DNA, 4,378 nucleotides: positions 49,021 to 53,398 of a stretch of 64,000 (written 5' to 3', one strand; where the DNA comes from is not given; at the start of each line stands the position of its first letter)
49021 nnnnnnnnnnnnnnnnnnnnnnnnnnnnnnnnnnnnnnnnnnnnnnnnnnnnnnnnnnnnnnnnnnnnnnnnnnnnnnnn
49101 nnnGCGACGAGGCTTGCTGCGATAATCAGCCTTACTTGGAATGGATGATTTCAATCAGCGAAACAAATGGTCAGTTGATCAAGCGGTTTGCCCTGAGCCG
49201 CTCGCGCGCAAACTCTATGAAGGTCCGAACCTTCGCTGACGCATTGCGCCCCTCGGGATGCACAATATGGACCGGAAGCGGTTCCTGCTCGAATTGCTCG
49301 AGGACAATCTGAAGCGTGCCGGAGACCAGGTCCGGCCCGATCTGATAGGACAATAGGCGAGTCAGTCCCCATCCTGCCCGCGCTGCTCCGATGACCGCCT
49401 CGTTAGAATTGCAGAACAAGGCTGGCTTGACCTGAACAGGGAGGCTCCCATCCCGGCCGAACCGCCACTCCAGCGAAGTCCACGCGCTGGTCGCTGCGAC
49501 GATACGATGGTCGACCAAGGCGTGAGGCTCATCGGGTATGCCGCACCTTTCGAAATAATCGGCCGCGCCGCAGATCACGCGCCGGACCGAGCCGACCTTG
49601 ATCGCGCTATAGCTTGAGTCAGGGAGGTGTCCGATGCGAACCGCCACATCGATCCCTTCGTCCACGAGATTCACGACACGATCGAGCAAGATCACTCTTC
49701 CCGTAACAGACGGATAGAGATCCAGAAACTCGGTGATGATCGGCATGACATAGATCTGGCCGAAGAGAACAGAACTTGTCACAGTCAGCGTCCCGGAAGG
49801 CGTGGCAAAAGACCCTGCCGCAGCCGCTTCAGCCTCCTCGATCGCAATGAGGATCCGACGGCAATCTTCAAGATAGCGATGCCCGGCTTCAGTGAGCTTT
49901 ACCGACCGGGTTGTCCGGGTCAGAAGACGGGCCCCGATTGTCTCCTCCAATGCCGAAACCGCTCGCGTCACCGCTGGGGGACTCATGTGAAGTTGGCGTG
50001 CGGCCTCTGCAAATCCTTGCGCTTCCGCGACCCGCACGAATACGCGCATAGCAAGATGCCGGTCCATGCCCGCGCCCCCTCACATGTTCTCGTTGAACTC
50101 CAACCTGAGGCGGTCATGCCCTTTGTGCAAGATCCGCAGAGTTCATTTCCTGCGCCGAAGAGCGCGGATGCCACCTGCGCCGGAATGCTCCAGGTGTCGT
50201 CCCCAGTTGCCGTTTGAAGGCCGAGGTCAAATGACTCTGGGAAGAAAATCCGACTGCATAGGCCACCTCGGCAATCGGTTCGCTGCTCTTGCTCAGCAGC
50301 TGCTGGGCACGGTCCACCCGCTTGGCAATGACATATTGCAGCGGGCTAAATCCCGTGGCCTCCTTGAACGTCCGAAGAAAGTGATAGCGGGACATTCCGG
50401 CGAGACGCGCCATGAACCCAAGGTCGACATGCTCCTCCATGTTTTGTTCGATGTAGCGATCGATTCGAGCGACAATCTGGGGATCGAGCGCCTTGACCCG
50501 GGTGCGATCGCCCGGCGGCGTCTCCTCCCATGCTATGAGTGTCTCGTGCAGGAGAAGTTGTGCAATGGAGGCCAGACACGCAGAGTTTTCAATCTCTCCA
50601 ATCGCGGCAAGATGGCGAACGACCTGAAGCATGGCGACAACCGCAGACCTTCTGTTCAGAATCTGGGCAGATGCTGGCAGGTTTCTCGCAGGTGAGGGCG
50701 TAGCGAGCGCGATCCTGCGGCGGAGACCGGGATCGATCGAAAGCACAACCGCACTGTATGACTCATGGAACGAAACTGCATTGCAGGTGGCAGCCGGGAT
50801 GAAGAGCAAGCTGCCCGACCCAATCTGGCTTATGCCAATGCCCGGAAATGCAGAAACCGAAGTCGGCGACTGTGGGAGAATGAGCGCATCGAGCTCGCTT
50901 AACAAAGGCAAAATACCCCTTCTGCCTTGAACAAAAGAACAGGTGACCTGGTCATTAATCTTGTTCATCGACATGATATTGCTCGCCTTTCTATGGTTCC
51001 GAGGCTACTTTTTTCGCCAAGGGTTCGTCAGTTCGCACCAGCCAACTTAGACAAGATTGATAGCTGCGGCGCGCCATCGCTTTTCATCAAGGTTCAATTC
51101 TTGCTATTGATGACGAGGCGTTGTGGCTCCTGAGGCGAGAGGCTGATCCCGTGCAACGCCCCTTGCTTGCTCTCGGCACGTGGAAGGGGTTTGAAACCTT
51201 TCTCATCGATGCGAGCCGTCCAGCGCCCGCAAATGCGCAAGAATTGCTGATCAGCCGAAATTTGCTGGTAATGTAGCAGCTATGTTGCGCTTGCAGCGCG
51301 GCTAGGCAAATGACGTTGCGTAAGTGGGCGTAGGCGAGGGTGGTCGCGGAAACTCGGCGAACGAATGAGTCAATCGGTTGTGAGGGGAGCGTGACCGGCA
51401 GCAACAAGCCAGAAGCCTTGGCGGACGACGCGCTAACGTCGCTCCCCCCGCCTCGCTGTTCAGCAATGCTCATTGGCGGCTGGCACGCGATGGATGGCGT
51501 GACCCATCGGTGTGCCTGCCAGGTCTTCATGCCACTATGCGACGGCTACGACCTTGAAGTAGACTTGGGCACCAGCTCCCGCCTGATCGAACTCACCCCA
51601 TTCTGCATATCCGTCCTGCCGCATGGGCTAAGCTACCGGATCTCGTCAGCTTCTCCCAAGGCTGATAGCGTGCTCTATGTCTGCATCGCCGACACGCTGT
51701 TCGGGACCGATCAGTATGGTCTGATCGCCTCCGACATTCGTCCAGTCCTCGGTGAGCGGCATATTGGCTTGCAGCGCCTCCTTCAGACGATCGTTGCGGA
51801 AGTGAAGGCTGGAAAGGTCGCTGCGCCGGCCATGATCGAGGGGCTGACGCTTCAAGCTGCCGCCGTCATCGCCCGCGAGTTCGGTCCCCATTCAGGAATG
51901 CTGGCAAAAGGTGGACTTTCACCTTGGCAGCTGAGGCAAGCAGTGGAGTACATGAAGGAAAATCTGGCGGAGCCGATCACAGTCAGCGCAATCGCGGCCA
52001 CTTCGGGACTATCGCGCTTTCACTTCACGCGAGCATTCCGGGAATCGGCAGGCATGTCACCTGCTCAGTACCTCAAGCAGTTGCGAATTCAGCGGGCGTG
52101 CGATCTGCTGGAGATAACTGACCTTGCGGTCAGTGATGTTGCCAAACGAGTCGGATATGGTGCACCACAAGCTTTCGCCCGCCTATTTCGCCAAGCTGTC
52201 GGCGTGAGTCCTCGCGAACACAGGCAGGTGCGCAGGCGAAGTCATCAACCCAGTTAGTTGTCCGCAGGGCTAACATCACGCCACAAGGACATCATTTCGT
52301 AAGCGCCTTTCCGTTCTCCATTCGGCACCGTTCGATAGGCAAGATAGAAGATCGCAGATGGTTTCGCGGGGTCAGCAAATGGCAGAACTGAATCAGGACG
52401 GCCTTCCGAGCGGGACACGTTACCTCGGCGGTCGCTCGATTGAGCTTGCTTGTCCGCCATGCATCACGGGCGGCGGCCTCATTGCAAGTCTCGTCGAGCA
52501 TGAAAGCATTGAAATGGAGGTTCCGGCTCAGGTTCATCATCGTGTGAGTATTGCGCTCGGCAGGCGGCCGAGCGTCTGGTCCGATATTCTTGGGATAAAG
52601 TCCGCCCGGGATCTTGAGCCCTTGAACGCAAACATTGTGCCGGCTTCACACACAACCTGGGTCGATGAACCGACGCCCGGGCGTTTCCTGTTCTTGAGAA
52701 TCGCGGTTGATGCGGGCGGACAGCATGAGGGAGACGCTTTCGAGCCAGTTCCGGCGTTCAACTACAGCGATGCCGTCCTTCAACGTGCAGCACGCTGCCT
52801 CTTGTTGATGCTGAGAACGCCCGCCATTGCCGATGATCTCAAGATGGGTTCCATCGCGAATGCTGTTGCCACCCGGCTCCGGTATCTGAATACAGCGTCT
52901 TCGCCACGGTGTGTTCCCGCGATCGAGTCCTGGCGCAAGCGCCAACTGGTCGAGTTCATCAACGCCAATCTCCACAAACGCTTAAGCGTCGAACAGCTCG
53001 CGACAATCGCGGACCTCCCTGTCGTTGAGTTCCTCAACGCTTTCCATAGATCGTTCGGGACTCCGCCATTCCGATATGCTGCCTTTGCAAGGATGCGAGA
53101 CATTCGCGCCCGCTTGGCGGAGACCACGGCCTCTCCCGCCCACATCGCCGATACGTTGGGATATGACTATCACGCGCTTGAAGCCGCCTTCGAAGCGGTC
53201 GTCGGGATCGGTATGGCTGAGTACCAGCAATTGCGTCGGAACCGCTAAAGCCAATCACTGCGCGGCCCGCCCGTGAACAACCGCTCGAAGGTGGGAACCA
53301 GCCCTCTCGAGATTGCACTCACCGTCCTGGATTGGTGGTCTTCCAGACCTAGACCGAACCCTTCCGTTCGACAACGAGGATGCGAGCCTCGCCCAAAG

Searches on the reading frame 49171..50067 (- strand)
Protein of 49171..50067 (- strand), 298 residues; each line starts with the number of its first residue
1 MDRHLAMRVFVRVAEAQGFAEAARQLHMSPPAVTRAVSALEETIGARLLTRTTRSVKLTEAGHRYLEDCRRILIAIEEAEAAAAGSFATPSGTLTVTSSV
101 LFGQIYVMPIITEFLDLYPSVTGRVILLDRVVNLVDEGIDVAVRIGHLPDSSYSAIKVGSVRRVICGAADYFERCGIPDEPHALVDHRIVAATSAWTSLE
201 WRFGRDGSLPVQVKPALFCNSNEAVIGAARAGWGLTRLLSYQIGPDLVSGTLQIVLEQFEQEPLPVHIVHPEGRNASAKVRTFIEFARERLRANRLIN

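Call 19: search_protein_families(library=pfam, proteins=[window:49171-50067:-], max_evalue=0.001)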
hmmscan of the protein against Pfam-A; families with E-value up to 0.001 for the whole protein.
window:49171-50067:- (298 aa): 2 families
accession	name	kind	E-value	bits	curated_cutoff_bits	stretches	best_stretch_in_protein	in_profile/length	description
PF03466.25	LysR_substrate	-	2e-34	119.3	28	1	89-291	3-208/209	LysR substrate binding domain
PF00126.33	HTH_1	-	8.6e-21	74.1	26.6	1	6-63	3-60/60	Bacterial regulatory helix-turn-helix protein, lysR family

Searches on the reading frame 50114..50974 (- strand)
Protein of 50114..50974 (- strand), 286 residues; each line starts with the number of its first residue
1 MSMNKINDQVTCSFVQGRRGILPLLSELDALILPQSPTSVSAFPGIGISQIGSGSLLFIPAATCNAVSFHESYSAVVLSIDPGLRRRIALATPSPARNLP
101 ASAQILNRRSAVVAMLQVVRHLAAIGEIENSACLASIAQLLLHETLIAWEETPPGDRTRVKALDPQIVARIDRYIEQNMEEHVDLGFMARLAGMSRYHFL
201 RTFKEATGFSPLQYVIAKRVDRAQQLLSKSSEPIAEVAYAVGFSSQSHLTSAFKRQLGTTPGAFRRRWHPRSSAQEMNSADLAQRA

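Call 19: search_protein_families(library=pfam, proteins=[window:50114-50974:-], max_evalue=0.001)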
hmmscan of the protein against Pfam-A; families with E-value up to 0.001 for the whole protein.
window:50114-50974:- (286 aa): 2 families
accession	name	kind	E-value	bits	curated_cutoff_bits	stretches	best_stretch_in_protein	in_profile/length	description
PF12833.13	HTH_18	-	8.8e-26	90.5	33.6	1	188-267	1-80/80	Helix-turn-helix domain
PF00165.29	HTH_AraC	-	8.1e-19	67.7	26.6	2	229-266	6-42/42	Bacterial regulatory helix-turn-helix proteins, AraC family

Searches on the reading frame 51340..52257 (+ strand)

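Call 19: search_protein_families(library=pfam, proteins=[window:51340-52257:+], max_evalue=0.001)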
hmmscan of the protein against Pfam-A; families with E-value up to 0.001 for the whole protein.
window:51340-52257:+ (305 aa): 2 families
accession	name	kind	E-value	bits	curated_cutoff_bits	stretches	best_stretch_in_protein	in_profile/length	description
PF12833.13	HTH_18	-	1.4e-22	80.2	33.6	1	218-296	1-79/80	Helix-turn-helix domain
PF00165.29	HTH_AraC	-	3.3e-19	69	26.6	2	205-246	1-42/42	Bacterial regulatory helix-turn-helix proteins, AraC family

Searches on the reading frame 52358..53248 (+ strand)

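Call 19: search_protein_families(library=pfam, proteins=[window:52358-53248:+], max_evalue=0.001)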
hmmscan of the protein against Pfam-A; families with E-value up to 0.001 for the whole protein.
window:52358-53248:+ (296 aa): 1 family
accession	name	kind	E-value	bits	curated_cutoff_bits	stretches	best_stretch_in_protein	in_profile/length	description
PF12833.13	HTH_18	-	1.1e-07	32.5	33.6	1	214-290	1-78/80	Helix-turn-helix domain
